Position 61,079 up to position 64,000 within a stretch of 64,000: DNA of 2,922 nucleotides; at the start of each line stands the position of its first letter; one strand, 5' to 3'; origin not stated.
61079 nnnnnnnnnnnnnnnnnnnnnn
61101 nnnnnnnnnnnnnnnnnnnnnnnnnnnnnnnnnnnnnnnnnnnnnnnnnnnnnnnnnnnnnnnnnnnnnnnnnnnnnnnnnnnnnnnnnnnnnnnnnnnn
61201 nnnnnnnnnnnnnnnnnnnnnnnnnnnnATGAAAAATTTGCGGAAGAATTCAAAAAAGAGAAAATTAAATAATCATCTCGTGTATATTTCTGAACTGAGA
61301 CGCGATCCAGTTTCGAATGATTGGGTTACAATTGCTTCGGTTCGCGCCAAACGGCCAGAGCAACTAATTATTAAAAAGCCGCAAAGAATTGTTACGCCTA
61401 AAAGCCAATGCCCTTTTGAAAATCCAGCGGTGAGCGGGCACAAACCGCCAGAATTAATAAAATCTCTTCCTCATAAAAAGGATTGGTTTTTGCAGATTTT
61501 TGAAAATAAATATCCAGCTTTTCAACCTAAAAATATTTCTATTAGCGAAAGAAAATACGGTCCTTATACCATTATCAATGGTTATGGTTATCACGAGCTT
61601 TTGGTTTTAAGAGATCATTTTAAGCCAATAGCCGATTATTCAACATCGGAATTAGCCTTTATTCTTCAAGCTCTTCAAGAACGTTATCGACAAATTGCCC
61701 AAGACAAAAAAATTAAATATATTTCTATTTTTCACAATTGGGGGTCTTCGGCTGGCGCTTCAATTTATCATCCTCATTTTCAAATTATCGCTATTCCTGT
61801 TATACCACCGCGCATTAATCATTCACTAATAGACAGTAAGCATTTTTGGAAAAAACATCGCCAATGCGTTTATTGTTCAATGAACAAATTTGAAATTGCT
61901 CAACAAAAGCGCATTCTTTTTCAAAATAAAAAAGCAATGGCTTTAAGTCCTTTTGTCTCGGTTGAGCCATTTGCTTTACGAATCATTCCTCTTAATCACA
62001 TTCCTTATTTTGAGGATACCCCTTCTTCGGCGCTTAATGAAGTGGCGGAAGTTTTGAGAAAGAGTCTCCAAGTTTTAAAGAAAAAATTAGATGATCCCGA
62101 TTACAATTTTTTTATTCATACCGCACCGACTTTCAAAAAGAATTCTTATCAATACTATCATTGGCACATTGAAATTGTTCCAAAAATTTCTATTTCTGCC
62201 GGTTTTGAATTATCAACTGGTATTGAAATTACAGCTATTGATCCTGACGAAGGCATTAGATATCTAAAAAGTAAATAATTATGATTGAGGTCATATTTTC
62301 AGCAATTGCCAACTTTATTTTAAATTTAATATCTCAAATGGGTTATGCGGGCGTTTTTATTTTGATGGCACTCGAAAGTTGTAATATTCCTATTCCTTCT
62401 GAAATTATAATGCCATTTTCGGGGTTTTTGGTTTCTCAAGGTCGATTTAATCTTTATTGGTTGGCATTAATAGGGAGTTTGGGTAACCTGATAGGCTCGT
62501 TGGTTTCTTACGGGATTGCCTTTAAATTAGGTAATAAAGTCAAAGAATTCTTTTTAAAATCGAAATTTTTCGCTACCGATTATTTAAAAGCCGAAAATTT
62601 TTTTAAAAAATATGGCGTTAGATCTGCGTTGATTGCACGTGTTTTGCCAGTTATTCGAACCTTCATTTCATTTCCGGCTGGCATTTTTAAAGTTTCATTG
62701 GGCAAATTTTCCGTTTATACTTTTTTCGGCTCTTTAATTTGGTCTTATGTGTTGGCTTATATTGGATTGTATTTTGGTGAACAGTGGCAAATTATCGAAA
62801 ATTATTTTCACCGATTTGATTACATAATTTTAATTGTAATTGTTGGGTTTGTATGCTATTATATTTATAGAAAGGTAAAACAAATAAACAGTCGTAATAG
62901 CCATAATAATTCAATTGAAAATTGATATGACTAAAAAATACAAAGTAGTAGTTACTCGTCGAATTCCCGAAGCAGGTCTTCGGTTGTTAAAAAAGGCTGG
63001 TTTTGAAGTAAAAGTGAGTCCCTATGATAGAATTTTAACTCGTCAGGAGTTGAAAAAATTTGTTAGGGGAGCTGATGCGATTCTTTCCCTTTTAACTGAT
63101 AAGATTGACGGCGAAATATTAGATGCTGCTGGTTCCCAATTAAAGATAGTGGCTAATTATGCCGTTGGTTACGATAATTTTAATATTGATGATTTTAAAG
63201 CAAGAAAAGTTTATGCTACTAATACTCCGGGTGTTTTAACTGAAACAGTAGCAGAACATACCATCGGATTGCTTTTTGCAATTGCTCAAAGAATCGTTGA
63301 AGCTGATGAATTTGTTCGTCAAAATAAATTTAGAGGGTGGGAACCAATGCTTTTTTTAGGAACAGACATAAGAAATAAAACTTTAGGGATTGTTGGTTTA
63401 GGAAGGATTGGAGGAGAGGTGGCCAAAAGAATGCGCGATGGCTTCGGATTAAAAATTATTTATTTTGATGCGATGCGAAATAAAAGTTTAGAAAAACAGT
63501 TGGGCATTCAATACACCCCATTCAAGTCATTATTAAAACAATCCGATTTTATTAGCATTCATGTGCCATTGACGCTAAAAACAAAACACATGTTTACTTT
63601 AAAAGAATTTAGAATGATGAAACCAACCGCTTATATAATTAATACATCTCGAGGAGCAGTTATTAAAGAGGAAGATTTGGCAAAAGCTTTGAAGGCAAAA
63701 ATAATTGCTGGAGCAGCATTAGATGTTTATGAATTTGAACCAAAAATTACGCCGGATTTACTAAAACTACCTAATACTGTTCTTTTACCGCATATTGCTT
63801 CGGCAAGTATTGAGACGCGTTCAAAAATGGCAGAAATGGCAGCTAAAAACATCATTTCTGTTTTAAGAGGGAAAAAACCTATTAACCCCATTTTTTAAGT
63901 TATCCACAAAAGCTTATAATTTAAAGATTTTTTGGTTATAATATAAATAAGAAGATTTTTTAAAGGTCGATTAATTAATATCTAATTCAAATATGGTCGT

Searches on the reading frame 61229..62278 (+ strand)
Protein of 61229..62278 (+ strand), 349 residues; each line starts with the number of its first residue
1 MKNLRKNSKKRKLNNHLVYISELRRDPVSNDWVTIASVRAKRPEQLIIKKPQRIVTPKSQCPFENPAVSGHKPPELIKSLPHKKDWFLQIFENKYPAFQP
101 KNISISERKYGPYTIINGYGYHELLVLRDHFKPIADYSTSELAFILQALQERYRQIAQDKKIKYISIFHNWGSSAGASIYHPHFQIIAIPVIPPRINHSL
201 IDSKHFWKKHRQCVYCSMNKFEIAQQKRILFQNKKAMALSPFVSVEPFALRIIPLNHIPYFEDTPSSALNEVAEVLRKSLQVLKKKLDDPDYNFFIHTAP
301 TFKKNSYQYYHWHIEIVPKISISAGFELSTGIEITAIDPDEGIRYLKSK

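Call 44: search_protein_families(library=pfam, proteins=[window:61229-62278:+], max_evalue=0.00001)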
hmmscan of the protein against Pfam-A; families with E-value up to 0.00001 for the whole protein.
window:61229-62278:+ (349 aa): 5 families
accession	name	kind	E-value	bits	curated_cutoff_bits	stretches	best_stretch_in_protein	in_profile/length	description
PF01230.28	HIT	-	3.6e-10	40.8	21.5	0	226-314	5-92/98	HIT domain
PF11969.13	DcpS_C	-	3.9e-10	40.6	24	0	212-314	1-99/114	Scavenger mRNA decapping enzyme C-term binding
PF16268.10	DUF4921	-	7.8e-10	38.7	28.5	1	142-195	204-254/425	Domain of unknown function (DUF4921)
PF01087.27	GalP_UDP_transf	-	8.2e-10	39.9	22.1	1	18-193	9-184/184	Galactose-1-phosphate uridyl transferase, N-terminal domain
PF16285.10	DUF4931_N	-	1.2e-06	29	24.1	0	133-189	65-121/124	Domain of unknown function (DUF4931) N-terminal domain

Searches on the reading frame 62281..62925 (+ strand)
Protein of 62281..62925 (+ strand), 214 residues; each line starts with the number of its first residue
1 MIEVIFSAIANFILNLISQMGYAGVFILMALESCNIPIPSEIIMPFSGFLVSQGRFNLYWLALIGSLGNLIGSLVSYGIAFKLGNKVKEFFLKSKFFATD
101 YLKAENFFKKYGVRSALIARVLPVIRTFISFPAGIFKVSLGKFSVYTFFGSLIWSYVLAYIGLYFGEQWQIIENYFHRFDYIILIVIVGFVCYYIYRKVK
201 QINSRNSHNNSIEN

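Call 44: search_protein_families(library=pfam, proteins=[window:62281-62925:+], max_evalue=0.00001)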
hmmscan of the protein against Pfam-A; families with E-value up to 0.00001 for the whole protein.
window:62281-62925:+ (214 aa): 1 family
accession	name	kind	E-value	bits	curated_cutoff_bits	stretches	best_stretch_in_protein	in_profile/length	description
PF09335.16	VTT_dom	-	8.3e-22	78.4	33.9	1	38-162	1-121/123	VTT domain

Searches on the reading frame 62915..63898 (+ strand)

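Call 44: search_protein_families(library=pfam, proteins=[window:62915-63898:+], max_evalue=0.00001)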
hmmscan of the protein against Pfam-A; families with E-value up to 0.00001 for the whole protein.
window:62915-63898:+ (327 aa): 2 families
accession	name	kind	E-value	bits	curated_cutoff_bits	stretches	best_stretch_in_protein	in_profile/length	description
PF02826.25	2-Hacid_dh_C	-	2.8e-57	193.4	25.1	1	117-295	1-178/178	D-isomer specific 2-hydroxyacid dehydrogenase, NAD binding domain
PF00389.36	2-Hacid_dh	-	2.3e-29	102.2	24.6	1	11-325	1-132/134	D-isomer specific 2-hydroxyacid dehydrogenase, catalytic domain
